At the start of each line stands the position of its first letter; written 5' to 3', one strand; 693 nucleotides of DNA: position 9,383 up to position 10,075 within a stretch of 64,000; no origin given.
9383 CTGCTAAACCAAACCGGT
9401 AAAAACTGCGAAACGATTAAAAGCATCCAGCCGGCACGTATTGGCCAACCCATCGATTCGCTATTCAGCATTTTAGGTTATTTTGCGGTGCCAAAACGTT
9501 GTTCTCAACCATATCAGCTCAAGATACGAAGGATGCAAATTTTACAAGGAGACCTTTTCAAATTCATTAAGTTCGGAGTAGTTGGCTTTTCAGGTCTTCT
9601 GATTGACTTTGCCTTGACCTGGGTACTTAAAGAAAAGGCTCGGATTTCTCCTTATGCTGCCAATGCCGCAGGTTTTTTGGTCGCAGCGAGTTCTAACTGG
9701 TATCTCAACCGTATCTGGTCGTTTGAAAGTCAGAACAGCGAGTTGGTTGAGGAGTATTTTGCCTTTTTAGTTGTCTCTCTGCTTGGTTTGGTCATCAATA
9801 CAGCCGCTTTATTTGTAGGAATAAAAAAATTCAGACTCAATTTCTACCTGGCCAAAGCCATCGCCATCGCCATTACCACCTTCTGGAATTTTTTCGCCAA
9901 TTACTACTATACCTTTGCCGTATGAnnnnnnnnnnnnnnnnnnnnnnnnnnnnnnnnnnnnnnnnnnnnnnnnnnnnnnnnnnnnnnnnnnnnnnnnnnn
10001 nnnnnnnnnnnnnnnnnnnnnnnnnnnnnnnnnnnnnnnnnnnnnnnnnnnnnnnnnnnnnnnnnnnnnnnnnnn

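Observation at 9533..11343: GtrA-like flippase subunit plus ArnT/PMT-like GT-C transferase inside the polysaccharide locus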

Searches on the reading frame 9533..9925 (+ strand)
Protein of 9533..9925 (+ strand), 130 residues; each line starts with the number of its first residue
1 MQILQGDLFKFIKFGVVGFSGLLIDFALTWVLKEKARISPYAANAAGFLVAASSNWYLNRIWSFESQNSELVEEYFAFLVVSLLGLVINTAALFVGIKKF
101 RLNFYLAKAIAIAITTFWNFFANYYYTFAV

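Call 3: search_protein_families(library=pfam, proteins=[window:9533-9925:+], max_evalue=0.01)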
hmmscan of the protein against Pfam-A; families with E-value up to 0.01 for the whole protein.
window:9533-9925:+ (130 aa): 1 family
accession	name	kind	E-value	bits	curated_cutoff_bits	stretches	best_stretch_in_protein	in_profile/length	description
PF04138.20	GtrA_DPMS_TM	-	7.7e-26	91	26.1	1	13-128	1-117/117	GtrA/DPMS, transmembrane domain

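Call 4: search_protein_families(library=ncbifam, proteins=[window:9533-9925:+], max_evalue=0.01)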
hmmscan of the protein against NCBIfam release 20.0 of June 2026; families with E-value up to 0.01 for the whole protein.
window:9533-9925:+ (130 aa): 0 families

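Call 54: search_solved_structures(query=window:9533-9925:+, max_evalue=10, show_alignments=1)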
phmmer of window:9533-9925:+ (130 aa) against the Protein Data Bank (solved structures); distinct sequences matched with E-value up to 10: 2.
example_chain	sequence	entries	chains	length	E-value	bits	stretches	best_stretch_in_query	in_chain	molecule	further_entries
5mlz_A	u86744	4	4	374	0.00014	25.4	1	5-129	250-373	Dolichol monophosphate mannose synthase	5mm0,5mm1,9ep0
4zyo_A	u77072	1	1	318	0.36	14.3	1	54-128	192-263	Acyl-CoA desaturase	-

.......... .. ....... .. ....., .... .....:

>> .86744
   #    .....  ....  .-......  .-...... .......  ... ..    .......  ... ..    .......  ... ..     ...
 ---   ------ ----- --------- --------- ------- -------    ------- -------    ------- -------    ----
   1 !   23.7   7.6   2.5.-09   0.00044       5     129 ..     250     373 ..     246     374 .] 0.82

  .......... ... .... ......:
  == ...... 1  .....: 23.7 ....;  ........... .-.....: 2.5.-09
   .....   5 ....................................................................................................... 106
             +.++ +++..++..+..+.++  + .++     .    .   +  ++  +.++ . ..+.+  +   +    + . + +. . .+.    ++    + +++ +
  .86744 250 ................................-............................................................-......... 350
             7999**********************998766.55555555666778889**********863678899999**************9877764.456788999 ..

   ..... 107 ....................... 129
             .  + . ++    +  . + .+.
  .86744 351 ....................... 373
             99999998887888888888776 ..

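Call 71: find_homologous_proteins(query=window:9533-9925:+, max_evalue=0.00001)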
Query window:9533-9925:+ (130 aa): 296 proteins with E <= 0.00001 among 338 candidates; the best 120 are listed.
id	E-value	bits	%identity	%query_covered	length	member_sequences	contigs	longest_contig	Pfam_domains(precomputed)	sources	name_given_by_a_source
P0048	1.2e-75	270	100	100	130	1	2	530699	PF04138.21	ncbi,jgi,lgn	-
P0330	6.9e-69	248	90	99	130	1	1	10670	PF04138.21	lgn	-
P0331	1.4e-68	247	88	99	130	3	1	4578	PF04138.21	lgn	-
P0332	2.5e-68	246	88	99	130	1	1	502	PF04138.21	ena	-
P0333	3.6e-68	245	88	99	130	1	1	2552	PF04138.21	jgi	-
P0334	4.6e-68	245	88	99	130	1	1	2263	PF04138.21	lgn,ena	-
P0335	6.3e-68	245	88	99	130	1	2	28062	PF04138.21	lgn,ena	-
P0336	2.3e-67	243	87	99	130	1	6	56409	PF04138.21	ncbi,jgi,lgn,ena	-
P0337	3.4e-67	242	87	99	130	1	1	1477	PF04138.21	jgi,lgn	jgi:putative flippase GtrA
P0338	3.5e-67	242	88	99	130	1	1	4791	PF04138.21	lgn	-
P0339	6.1e-67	241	85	99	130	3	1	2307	PF04138.21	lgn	-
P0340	1.4e-65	237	84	99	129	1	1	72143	PF04138.21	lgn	-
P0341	3.0e-62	226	80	99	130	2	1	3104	PF04138.21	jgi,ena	-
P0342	4.2e-60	219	77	99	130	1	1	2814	PF04138.21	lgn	-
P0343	1.2e-59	218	76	99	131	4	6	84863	PF04138.21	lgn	-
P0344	1.9e-58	214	78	99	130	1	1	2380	PF04138.21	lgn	-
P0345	8.6e-49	183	68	97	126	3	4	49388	PF04138.21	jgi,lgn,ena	-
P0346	1.4e-41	159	64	92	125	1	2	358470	PF04138.21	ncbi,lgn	ncbi:MAG: GtrA family protein [Vicingaceae bacterium]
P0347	2.6e-41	159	64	92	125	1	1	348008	PF04138.21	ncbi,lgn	ncbi:MAG: GtrA family protein [Vicingaceae bacterium]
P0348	8.1e-41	157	61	94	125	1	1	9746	PF04138.21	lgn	-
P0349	2.6e-40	155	58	96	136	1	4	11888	PF04138.21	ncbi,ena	-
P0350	3.8e-40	155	61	97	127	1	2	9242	PF04138.21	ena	-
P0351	1.0e-39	154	61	94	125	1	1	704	PF04138.21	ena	-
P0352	1.3e-39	153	57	98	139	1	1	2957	PF04138.21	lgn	-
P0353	1.3e-39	153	57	98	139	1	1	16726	PF04138.21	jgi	-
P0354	1.3e-39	153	57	98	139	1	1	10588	PF04138.21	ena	-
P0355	1.5e-39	153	57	98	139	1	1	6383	PF04138.21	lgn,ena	-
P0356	1.5e-39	153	60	93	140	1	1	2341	PF04138.21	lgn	-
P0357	1.8e-39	153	57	98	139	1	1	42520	PF04138.21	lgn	-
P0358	2.2e-39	152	61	94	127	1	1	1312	PF04138.21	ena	-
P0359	2.8e-39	152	59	92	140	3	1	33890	PF04138.21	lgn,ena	-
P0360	5.6e-39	151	60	93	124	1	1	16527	PF04138.21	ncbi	-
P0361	7.6e-39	151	58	92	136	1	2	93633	PF04138.21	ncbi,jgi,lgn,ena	-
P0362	7.7e-39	151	58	92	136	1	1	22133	PF04138.21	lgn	-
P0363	8.7e-39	150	59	92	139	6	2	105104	PF04138.21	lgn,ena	-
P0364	1.0e-38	150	56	98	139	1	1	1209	PF04138.21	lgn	-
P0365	1.8e-38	149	58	92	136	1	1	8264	PF04138.21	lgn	-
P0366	1.9e-38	149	57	96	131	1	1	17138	PF04138.21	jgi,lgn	-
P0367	2.2e-38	149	61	94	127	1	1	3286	PF04138.21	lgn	-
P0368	2.9e-38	149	57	95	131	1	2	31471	PF04138.21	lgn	-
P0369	3.0e-38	149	58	92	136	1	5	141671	PF04138.21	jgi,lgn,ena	-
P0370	4.0e-38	148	58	92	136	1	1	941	PF04138.21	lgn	-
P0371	4.0e-38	148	58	92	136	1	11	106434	PF04138.21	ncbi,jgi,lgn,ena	jgi:putative flippase GtrA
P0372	4.6e-38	148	58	93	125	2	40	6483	PF04138.21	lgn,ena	-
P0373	4.9e-38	148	56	98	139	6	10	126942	PF04138.21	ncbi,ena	-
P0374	4.9e-38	148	58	92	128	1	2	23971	PF04138.21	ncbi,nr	ncbi:MAG: GtrA family protein [Bacteroidales bacterium]|nr:GtrA family protein [Bacteroidota bacteri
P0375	5.1e-38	148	61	94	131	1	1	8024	PF04138.21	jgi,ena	-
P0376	5.7e-38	148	59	85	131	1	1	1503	PF04138.21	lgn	-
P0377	7.6e-38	147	55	97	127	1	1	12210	PF04138.21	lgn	-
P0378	7.7e-38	147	60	94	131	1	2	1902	PF04138.21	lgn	-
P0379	8.6e-38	147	59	94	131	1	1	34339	PF04138.21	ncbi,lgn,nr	ncbi:MAG: GtrA family protein [Bacteroidales bacterium]|nr:GtrA family protein [Bacteroidales bacter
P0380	1.7e-37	146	57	96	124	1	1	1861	PF04138.21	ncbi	-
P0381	1.8e-37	146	54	92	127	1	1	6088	PF04138.21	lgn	-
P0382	2.2e-37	146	55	93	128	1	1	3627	PF04138.21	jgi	jgi:putative flippase GtrA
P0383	2.5e-37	146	58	94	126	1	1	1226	PF04138.21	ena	-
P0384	2.8e-37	146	60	93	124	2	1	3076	PF04138.21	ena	-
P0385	4.0e-37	145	56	93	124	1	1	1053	PF04138.21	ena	-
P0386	4.7e-37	145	52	98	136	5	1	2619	PF04138.21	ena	-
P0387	4.8e-37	145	59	95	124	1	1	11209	PF04138.21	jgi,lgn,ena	-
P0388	5.3e-37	145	55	97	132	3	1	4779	PF04138.21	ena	-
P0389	6.1e-37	145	58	96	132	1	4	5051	PF04138.21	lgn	-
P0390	6.3e-37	144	61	94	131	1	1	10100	PF04138.21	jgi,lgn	-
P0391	7.4e-37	144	59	93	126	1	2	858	PF04138.21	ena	-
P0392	7.5e-37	144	55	93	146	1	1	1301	PF04138.21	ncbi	-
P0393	7.9e-37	144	57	92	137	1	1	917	PF04138.21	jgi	jgi:putative flippase GtrA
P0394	8.0e-37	144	54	98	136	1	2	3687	PF04138.21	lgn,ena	-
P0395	8.1e-37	144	57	94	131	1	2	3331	PF04138.21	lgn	-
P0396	1.0e-36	144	54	95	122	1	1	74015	PF04138.21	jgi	jgi:putative flippase GtrA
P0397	1.1e-36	144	54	94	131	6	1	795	PF04138.21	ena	-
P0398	1.1e-36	144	58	94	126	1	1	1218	PF04138.21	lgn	-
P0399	1.2e-36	144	57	94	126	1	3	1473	PF04138.21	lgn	-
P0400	1.2e-36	144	56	92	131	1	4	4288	PF04138.21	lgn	-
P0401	1.2e-36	144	58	95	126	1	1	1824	PF04138.21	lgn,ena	-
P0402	1.4e-36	143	60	94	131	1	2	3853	PF04138.21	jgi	-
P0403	1.5e-36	143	60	93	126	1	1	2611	PF04138.21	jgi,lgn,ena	-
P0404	1.5e-36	143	60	93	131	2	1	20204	PF04138.21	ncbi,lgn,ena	-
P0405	1.5e-36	143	58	93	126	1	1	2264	PF04138.21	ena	-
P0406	1.7e-36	143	58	98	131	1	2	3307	PF04138.21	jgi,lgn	-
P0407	1.7e-36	143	51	98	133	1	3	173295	PF04138.21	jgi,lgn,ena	-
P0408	1.8e-36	143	57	95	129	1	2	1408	PF04138.21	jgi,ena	jgi:putative flippase GtrA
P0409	1.8e-36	143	57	95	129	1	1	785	PF04138.21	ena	-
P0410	1.8e-36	143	59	95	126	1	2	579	PF04138.21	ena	-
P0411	2.0e-36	143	57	94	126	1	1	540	PF04138.21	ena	-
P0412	2.4e-36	143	57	95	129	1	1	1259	PF04138.21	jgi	-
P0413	2.5e-36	143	51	98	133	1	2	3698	PF04138.21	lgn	-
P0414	2.6e-36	142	53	94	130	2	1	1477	PF04138.21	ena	-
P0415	3.0e-36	142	57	92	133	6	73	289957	PF04138.21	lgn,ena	-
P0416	3.4e-36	142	57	94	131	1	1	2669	PF04138.21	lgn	-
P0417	3.5e-36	142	51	98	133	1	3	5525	PF04138.21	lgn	-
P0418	3.7e-36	142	56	98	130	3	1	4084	PF04138.21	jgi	jgi:putative flippase GtrA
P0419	3.7e-36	142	57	92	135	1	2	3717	PF04138.21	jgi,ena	-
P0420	3.7e-36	142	52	92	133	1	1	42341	PF04138.21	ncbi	-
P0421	4.2e-36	142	54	88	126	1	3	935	PF04138.21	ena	-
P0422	4.4e-36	142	54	96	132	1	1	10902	PF04138.21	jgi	jgi:putative flippase GtrA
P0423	4.5e-36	142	53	98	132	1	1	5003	PF04138.21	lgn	-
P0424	4.6e-36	142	54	98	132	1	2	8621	PF04138.21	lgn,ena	-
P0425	4.7e-36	142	54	98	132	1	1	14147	PF04138.21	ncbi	-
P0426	4.8e-36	142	55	92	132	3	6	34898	PF04138.21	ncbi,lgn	-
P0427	4.9e-36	142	55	94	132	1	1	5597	PF04138.21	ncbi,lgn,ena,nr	ncbi:MAG: GtrA family protein [Bacteroidales bacterium]|nr:GtrA family protein [Bacteroidales bacter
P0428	5.0e-36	142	56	94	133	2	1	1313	PF04138.21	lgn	-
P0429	6.9e-36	141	58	92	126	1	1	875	PF04138.21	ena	-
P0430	7.3e-36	141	56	93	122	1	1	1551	PF04138.21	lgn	-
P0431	7.8e-36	141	53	94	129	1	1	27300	PF04138.21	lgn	-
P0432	8.8e-36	141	57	95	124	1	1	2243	PF04138.21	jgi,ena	jgi:putative flippase GtrA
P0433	1.0e-35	141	58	93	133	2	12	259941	PF04138.21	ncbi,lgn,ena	-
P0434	1.1e-35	141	53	92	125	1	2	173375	PF04138.21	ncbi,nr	ncbi:MAG: GtrA family protein [Bacteroidetes bacterium]|nr:GtrA family protein [Bacteroidales bacter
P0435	1.1e-35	141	57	92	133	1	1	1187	PF04138.21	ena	-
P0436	1.2e-35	140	56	95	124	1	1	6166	PF04138.21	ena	-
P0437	1.4e-35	140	54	98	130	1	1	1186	PF04138.21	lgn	-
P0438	1.5e-35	140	56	94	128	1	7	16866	PF04138.21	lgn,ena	-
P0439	1.6e-35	140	60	92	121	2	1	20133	PF04138.21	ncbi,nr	ncbi:MAG TPA: glycosyl transferase family 2 [Bacteroidales bacterium]|nr:glycosyl transferase family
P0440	1.8e-35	140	55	96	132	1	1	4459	PF04138.21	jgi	jgi:putative flippase GtrA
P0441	1.8e-35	140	57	94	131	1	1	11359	PF04138.21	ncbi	-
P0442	1.9e-35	140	60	92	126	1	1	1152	PF04138.21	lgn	-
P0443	1.9e-35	140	56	93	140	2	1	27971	PF04138.21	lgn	-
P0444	2.0e-35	140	57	94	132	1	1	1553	PF04138.21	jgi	jgi:putative flippase GtrA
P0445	2.1e-35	140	57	93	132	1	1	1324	PF04138.21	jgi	-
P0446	2.1e-35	140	52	98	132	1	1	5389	PF04138.21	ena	-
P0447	2.3e-35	139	53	98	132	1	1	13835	PF04138.21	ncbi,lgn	-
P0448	2.3e-35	139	56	94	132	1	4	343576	PF04138.21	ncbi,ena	-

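Call 72: find_encoding_contigs(protein=P0346, flank=8000, max_places=2)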
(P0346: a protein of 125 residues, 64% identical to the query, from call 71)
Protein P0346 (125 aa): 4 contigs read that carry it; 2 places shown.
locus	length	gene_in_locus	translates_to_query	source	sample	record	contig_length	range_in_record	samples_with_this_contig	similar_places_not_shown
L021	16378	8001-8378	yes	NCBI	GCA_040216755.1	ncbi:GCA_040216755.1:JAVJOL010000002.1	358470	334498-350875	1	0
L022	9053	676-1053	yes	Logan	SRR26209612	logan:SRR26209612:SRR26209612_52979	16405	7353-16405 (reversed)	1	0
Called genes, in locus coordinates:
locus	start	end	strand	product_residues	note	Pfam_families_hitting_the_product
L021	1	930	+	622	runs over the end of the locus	PF13727:CoA_binding_3, PF22674:C2185-like_N (weak), PF01073:3Beta_HSD, PF01370:Epimerase, PF02719:Polysacc_synt_2, PF04321:RmlD_sub_bind, PF07993:NAD_binding_4, PF16363:GDP_Man_Dehyd, +1 more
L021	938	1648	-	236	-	PF03848:TehB (weak), PF13489:Methyltransf_23, PF13649:Methyltransf_25, PF13847:Methyltransf_31, PF08241:Methyltransf_11, PF08242:Methyltransf_12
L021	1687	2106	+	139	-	PF00334:NDK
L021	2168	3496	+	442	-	PF01554:MatE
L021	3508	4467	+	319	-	PF00551:Formyl_trans_N, PF02911:Formyl_trans_C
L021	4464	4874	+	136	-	PF01050:MannoseP_isomer, PF05899:Cupin_3 (faint), PF02311:AraC_binding (weak), PF07883:Cupin_2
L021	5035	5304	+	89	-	PF00216:Bac_DNA_binding, PF18291:HU-HIG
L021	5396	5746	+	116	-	-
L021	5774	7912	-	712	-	PF10459:Peptidase_S46, PF13365:Trypsin_2 (faint)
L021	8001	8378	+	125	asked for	PF04138:GtrA_DPMS_TM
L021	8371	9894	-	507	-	PF03901:Glyco_transf_22, PF13231:PMT_2 (weak)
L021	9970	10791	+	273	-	PF22198:GKRP_SIS_2 (weak), PF22645:GKRP_SIS_N, PF01380:SIS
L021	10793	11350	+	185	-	-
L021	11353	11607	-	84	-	-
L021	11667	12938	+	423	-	PF00512:HisKA, PF02518:HATPase_c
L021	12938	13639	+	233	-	PF00072:Response_reg, PF00486:Trans_reg_C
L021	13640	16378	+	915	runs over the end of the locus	PF12705:PDDEXK_1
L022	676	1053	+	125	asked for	PF04138:GtrA_DPMS_TM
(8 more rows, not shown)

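Call 73: find_encoding_contigs(protein=P0434, flank=8000, max_places=2)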
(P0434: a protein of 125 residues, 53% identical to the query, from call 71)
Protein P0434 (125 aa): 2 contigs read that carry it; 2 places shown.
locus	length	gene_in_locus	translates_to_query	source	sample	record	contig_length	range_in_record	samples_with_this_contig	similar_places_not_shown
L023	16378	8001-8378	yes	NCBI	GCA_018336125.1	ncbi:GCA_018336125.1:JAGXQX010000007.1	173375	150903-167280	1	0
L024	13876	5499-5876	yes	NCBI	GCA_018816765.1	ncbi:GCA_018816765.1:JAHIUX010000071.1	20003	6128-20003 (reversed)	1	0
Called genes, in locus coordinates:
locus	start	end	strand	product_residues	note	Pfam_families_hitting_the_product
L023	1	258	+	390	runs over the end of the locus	-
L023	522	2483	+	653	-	PF18962:Por_Secre_tail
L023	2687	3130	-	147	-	-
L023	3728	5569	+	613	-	PF18962:Por_Secre_tail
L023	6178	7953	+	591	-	PF04389:Peptidase_M28, PF01546:Peptidase_M20 (weak), PF00595:PDZ (faint), PF13180:PDZ_2, PF17820:PDZ_6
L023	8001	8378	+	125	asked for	PF04138:GtrA_DPMS_TM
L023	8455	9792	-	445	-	PF00285:Citrate_synt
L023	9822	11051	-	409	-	PF00180:Iso_dh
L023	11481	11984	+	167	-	PF04024:PspC, PF18917:LiaI-LiaF-like_TM1 (weak)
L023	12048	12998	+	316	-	PF18917:LiaI-LiaF-like_TM1, PF22570:LiaF-TM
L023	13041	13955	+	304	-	PF00226:DnaJ, PF01556:DnaJ_C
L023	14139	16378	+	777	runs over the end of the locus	PF13620:CarboxypepD_reg, PF13715:CarbopepD_reg_2, PF07715:Plug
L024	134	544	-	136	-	-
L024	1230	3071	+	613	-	PF18962:Por_Secre_tail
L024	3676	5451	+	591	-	PF04389:Peptidase_M28, PF01546:Peptidase_M20 (weak), PF00595:PDZ (faint), PF13180:PDZ_2, PF17820:PDZ_6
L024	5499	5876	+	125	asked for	PF04138:GtrA_DPMS_TM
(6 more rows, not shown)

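Call 75: search_protein_families(library=pfam, proteins=[L021:8371-9894:-], max_evalue=0.01)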
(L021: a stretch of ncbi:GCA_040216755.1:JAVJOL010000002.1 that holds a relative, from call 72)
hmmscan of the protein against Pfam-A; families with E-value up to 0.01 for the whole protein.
L021:8371-9894:- (507 aa): 2 families
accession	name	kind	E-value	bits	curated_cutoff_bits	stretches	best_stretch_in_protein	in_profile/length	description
PF03901.23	Glyco_transf_22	-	2.7e-18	66.8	23.8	1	17-373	2-365/414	Alg9-like mannosyltransferase family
PF13231.12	PMT_2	-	2.5e-07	31.5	26.1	1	99-230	20-153/160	Dolichyl-phosphate-mannose-protein mannosyltransferase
